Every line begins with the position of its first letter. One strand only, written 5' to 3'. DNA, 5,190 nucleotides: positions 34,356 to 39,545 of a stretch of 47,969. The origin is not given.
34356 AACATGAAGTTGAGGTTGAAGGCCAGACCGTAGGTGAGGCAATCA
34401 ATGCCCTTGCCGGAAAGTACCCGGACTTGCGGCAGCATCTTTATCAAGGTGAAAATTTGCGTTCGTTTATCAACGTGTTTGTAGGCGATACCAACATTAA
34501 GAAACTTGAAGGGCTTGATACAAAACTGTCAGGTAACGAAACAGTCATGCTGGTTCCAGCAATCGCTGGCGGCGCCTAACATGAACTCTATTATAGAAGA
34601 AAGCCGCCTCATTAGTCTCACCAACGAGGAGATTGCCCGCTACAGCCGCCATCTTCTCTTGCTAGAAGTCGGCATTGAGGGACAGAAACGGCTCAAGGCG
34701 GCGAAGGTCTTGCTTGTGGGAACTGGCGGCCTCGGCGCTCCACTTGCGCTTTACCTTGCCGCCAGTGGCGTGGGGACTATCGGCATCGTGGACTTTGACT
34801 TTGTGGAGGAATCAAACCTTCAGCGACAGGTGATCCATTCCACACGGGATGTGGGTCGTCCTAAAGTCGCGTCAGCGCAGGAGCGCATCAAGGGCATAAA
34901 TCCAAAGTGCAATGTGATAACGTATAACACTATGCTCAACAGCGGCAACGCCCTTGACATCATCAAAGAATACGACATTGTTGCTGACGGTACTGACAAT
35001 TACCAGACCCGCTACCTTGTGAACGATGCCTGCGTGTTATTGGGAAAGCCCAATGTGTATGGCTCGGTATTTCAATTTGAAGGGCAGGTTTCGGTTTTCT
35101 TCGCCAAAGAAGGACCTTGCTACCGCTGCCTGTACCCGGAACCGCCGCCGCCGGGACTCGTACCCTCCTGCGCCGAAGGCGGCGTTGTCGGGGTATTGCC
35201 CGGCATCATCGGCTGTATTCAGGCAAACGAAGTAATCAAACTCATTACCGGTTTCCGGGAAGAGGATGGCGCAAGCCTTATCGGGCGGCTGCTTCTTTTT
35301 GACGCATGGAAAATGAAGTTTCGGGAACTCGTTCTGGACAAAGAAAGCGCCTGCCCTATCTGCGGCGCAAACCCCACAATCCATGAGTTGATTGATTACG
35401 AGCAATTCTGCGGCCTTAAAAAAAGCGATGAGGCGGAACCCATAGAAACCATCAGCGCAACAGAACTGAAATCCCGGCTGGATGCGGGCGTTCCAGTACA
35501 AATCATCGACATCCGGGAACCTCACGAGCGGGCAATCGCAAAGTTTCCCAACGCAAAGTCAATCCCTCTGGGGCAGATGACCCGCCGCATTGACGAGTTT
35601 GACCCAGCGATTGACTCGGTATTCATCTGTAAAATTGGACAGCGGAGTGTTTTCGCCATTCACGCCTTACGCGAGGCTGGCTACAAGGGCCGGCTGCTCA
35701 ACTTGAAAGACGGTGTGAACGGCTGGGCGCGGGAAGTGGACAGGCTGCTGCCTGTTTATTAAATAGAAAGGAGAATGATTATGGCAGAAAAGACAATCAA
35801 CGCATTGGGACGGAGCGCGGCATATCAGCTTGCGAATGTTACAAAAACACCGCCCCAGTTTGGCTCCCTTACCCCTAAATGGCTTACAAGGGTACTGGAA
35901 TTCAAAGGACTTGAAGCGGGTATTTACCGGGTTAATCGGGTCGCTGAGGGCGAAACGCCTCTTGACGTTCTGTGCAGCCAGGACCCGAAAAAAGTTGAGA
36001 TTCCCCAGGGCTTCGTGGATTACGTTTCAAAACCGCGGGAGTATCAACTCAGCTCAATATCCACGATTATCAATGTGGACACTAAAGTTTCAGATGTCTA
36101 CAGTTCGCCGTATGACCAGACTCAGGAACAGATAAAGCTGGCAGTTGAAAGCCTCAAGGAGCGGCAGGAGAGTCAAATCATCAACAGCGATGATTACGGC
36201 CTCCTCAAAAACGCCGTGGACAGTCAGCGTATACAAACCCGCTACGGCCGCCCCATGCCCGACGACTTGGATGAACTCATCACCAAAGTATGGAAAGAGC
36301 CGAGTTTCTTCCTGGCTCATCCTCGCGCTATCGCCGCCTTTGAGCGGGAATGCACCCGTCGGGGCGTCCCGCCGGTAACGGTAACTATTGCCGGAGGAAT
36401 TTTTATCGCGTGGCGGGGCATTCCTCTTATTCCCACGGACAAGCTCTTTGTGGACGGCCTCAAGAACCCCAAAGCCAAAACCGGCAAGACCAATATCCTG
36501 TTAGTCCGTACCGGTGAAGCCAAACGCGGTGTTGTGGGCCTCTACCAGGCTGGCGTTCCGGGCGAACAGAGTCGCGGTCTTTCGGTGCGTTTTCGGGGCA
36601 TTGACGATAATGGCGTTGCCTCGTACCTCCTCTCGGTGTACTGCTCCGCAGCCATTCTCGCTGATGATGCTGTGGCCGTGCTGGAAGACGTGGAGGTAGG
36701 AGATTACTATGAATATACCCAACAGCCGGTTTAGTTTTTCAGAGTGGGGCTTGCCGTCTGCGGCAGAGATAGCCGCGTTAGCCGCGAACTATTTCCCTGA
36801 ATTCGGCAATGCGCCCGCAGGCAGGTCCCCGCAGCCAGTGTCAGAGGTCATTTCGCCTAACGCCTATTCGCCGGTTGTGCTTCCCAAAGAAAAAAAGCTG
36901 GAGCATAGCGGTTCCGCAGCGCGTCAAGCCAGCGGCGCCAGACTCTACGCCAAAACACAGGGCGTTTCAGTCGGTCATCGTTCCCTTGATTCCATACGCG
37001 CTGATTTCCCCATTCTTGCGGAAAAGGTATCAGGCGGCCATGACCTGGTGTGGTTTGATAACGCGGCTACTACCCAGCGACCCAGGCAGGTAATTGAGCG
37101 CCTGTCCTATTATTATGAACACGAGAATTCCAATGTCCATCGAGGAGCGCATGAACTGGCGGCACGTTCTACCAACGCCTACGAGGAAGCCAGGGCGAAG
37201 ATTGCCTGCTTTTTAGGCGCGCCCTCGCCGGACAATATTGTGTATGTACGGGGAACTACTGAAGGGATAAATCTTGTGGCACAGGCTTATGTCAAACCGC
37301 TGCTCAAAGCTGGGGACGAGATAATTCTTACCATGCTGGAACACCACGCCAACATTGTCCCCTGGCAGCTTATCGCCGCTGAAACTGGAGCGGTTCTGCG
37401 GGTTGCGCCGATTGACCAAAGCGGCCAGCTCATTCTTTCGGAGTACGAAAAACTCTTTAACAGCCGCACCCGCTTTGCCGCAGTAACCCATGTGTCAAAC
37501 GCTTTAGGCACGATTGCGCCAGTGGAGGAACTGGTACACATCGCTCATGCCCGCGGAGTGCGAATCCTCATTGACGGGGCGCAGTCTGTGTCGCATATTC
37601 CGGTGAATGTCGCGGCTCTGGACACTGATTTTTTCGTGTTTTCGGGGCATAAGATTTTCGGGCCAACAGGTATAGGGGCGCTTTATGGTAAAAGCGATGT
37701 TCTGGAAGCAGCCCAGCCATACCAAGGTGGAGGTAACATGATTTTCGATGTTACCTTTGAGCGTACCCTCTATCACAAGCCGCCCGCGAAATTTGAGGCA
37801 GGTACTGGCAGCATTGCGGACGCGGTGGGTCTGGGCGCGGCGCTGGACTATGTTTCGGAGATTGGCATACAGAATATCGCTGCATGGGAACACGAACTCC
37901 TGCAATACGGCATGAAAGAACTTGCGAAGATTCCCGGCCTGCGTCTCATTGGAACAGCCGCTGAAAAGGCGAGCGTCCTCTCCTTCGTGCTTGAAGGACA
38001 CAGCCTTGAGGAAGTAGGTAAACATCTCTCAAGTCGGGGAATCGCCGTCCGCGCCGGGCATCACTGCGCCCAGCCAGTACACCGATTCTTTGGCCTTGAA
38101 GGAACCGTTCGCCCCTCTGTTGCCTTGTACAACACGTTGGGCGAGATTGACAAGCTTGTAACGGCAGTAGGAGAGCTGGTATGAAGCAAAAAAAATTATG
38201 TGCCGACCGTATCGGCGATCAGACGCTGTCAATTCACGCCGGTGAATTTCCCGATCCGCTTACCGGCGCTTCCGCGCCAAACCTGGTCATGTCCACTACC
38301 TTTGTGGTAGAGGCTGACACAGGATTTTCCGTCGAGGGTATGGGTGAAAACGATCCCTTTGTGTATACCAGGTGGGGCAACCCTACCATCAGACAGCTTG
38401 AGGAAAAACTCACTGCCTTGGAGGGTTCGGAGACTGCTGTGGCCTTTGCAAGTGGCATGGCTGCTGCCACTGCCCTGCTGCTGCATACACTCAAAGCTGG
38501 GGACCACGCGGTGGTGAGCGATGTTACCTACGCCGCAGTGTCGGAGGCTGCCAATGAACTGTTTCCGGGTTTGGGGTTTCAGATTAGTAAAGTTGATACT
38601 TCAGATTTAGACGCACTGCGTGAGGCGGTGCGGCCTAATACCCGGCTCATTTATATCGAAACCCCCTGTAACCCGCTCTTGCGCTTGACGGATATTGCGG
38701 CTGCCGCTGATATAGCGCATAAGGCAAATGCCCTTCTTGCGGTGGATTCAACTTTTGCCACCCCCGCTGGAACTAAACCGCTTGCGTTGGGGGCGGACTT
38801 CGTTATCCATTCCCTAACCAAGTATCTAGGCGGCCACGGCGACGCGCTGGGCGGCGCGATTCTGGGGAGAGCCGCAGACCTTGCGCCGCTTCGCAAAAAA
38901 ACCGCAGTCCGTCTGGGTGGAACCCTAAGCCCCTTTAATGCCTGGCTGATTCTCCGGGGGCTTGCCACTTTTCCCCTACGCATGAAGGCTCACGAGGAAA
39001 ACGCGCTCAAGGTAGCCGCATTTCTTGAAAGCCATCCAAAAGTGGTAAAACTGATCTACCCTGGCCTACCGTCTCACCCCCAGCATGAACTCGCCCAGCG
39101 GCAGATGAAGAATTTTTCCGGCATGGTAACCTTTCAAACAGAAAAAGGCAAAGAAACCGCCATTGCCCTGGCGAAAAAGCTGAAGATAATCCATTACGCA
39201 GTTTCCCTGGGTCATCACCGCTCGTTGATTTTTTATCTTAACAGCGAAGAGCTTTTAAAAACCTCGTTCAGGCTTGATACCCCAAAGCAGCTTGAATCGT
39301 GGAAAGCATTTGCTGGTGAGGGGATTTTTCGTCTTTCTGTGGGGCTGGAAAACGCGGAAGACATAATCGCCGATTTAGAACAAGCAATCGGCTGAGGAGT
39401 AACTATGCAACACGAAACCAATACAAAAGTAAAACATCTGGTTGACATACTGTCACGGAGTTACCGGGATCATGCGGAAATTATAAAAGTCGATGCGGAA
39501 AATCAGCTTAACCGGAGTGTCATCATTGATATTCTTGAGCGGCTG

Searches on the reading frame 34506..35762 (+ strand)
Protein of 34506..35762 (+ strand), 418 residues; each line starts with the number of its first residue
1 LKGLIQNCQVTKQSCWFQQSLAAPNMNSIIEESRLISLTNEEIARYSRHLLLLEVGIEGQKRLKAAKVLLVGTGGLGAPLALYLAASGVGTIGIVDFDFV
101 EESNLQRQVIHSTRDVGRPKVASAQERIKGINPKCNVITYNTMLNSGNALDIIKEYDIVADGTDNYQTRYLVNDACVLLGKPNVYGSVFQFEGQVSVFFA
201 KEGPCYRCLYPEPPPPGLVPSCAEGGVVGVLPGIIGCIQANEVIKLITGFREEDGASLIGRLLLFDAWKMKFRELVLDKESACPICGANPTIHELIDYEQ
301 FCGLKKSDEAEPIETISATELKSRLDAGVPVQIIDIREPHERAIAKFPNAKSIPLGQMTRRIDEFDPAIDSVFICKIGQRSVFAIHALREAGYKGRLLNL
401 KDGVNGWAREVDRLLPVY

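Call 19: search_protein_families(library=ncbifam, proteins=[window:34506-35762:+], max_evalue=1e-8)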
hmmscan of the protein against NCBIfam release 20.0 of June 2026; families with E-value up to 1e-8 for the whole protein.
window:34506-35762:+ (418 aa): 18 families
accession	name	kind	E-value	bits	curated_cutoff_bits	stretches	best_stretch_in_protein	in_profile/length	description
NF005646.0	PRK07411.1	equivalog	7.8e-148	492.7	633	1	34-418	7-390/390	molybdopterin-synthase adenylyltransferase MoeB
NF005902.0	PRK07878.1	equivalog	4.6e-137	457.1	647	1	37-418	14-392/392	adenylyltransferase/sulfurtransferase MoeZ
NF006444.0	PRK08762.1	equivalog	5.3e-132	440.1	449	2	37-304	119-385/387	molybdopterin-synthase adenylyltransferase MoeB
NF047750.1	SAMPActivE1UbaA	equivalog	2.6e-100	335.2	450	1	36-305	3-268/270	SAMP-activating enzyme E1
NF004281.0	PRK05690.1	subfamily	1.4e-87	293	266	1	37-287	4-249/250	molybdopterin-synthase adenylyltransferase MoeB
TIGR02356.1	adenyl_thiF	equivalog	1.4e-73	246.7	275.25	1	45-247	1-203/203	thiazole biosynthesis adenylyltransferase ThiF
NF004111.0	PRK05600.1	equivalog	1.1e-67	228.7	437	1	32-406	8-370/371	ThiF family adenylyltransferase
TIGR02355.1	moeB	equivalog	5.4e-67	225.7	376.55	1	42-286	1-240/240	molybdopterin-synthase adenylyltransferase MoeB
NF006204.0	PRK08328.1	equivalog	4.6e-46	157.3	339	1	38-270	2-224/231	hypothetical protein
NF009123.0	PRK12475.1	subfamily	5.6e-46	157.4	510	1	45-298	4-255/338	MoeB/ThiF family adenylyltransferase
NF006395.0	PRK08644.1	equivalog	5e-29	101.5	159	1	57-177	22-141/215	sulfur carrier protein ThiS adenylyltransferase ThiF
TIGR02354.1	thiF_fam2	equivalog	2.2e-22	79.9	152.2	1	60-175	16-130/200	thiamine biosynthesis protein ThiF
NF006077.0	PRK08223.1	equivalog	5.7e-17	61.6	266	1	56-198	19-163/296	hypothetical protein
NF011424.0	PRK14851.1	subfamily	2.2e-15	55.7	1170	1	39-167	19-145/679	hypothetical protein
NF011696.0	PRK15116.1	equivalog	1.3e-14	54.5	304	1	61-168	26-134/268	tRNA cyclic N6-threonylcarbamoyladenosine(37) synthase TcdA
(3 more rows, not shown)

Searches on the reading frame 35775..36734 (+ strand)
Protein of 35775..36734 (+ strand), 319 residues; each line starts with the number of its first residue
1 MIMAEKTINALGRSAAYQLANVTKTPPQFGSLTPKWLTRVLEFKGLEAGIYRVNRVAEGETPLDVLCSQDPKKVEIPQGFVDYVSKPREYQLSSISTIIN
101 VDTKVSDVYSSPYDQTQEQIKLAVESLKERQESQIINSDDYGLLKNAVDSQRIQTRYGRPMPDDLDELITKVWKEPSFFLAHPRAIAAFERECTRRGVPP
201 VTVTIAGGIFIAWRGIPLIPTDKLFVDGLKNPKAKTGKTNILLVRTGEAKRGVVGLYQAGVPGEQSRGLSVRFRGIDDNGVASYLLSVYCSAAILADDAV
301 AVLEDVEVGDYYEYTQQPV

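Call 19: search_protein_families(library=ncbifam, proteins=[window:35775-36734:+], max_evalue=1e-8)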
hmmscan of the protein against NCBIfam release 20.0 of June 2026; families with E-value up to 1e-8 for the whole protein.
window:35775-36734:+ (319 aa): 2 families
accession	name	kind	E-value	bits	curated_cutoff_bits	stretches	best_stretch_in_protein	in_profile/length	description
NF041162.2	encap_f2a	equivalog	4.4e-147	488.8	380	1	11-314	1-295/295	family 2A encapsulin nanocompartment shell protein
NF041163.2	encap_f2b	equivalog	1.4e-113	380.4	400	2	58-309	207-449/450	family 2B encapsulin nanocompartment shell protein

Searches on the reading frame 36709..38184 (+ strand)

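Call 19: search_protein_families(library=ncbifam, proteins=[window:36709-38184:+], max_evalue=1e-8)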
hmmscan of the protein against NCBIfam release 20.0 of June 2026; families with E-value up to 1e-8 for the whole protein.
window:36709-38184:+ (491 aa): 19 families
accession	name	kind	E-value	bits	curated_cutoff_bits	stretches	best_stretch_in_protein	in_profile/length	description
NF041166.1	f2_encap_cargo1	exception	5.1e-232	772.4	800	1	86-489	218-622/623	family 2A encapsulin nanocompartment cargo protein cysteine desulfurase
TIGR01979.1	sufS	subfamily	3.4e-157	523.4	475.1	1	95-487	2-395/403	SufS family cysteine desulfurase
NF006791.0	PRK09295.1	equivalog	3.6e-137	457.7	661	1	92-487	4-398/406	cysteine desulfurase SufS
NF008126.0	PRK10874.1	equivalog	7.2e-116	387.6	607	1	95-488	8-393/401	cysteine desulfurase CsdA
TIGR03392.1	FeS_syn_CsdA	equivalog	7.3e-113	377.7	493.6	1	95-488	5-390/398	cysteine desulfurase CsdA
TIGR01977.1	am_tr_V_EF2568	hypoth_equivalog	4.1e-72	243.3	377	1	114-489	1-375/376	cysteine desulfurase family protein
TIGR01976.1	am_tr_V_VC1184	hypoth_equivalog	2.2e-70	238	352.35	1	94-487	4-401/401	cysteine desulfurase-like protein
NF040779.1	Sec_lyase_SclA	exception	1.7e-55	188.5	525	1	117-490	4-376/378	selenocysteine lyase SclA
TIGR03402.1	FeS_nifS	equivalog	7.2e-43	146.8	530.75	1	114-490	1-369/379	cysteine desulfurase NifS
TIGR03235.1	DNA_S_dndA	equivalog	1.7e-34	119.7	480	1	116-454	2-325/353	cysteine desulfurase DndA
NF010611.0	PRK14012.1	equivalog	3.5e-33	115.1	548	1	114-380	7-259/406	IscS subfamily cysteine desulfurase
TIGR02006.1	IscS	equivalog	6.9e-31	107.6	643.2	1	114-342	5-232/402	IscS subfamily cysteine desulfurase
TIGR03403.1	nifS_epsilon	equivalog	1.8e-27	96.1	587.7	1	114-344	1-230/382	NifS family cysteine desulfurase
NF002806.0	PRK02948.1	subfamily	4.8e-23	81.7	304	1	114-330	2-215/381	IscS subfamily cysteine desulfurase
TIGR04343.1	egtE_PLP_lyase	equivalog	3e-20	72.4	400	1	115-423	16-305/370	ergothioneine biosynthesis PLP-dependent enzyme EgtE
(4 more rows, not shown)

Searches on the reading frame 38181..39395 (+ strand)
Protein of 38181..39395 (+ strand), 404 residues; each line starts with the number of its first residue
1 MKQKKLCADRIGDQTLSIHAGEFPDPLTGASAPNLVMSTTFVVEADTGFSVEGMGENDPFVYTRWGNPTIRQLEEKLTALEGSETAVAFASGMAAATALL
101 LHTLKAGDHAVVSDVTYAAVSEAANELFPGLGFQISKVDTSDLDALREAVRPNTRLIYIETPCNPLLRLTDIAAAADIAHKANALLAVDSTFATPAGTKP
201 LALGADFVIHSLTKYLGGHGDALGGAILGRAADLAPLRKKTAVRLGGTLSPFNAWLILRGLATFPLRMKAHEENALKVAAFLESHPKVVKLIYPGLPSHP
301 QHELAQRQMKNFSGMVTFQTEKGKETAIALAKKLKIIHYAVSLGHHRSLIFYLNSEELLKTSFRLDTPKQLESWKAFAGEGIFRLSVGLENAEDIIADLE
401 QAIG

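Call 19: search_protein_families(library=ncbifam, proteins=[window:38181-39395:+], max_evalue=1e-8)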
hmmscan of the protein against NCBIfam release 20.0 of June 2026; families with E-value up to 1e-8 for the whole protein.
window:38181-39395:+ (404 aa): 43 families (the best 25 are shown)
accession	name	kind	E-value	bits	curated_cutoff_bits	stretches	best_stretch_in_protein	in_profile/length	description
TIGR01328.1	met_gam_lyase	equivalog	4.5e-108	361.6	549.7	1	14-403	5-388/391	methionine gamma-lyase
NF005871.0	PRK07811.1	equivalog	3.4e-107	358.4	513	1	10-403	10-386/389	cystathionine gamma-synthase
NF006003.0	PRK08133.1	equivalog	1.9e-106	356.1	522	1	8-402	7-393/396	O-succinylhomoserine sulfhydrylase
NF005695.0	PRK07503.1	equivalog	7.6e-104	347.6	666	1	9-403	6-394/403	methionine gamma-lyase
TIGR01325.1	O_suc_HS_sulf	equivalog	1.8e-99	333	510.05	1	32-403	18-380/380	O-succinylhomoserine sulfhydrylase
NF004876.0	PRK06234.1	subfamily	2.3e-98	329.8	666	1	10-403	6-395/400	methionine gamma-lyase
NF006097.0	PRK08249.1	equivalog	4.6e-93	311.7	600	1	9-403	7-393/402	cystathionine gamma-synthase family protein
NF005696.0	PRK07504.1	equivalog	1.5e-90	303.9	675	1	14-403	12-393/397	O-succinylhomoserine sulfhydrylase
NF005810.0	PRK07671.1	equivalog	3.8e-90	302.6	594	1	14-403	4-376/377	bifunctional cystathionine gamma-lyase/homocysteine desulfhydrase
NF005263.0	PRK06767.1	equivalog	4.2e-90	302.6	617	1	15-403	8-383/392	methionine gamma-lyase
TIGR01326.1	OAH_OAS_sulfhy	subfamily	5.1e-90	302.2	495.1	2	14-229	3-218/418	O-acetylhomoserine aminocarboxypropyltransferase/cysteine synthase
NF004821.0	PRK06176.1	equivalog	4.9e-89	298.8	642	1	17-403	7-376/380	cystathionine gamma-synthase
NF005870.0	PRK07810.1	equivalog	8.6e-86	287.9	618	1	4-403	10-405/406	O-succinylhomoserine sulfhydrylase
NF006347.0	PRK08574.1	equivalog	1.4e-85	287.4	477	1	15-403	5-382/385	cystathionine gamma-synthase family protein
NF005758.0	PRK07582.1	equivalog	3.1e-85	286.2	440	1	10-345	6-328/372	cystathionine gamma-lyase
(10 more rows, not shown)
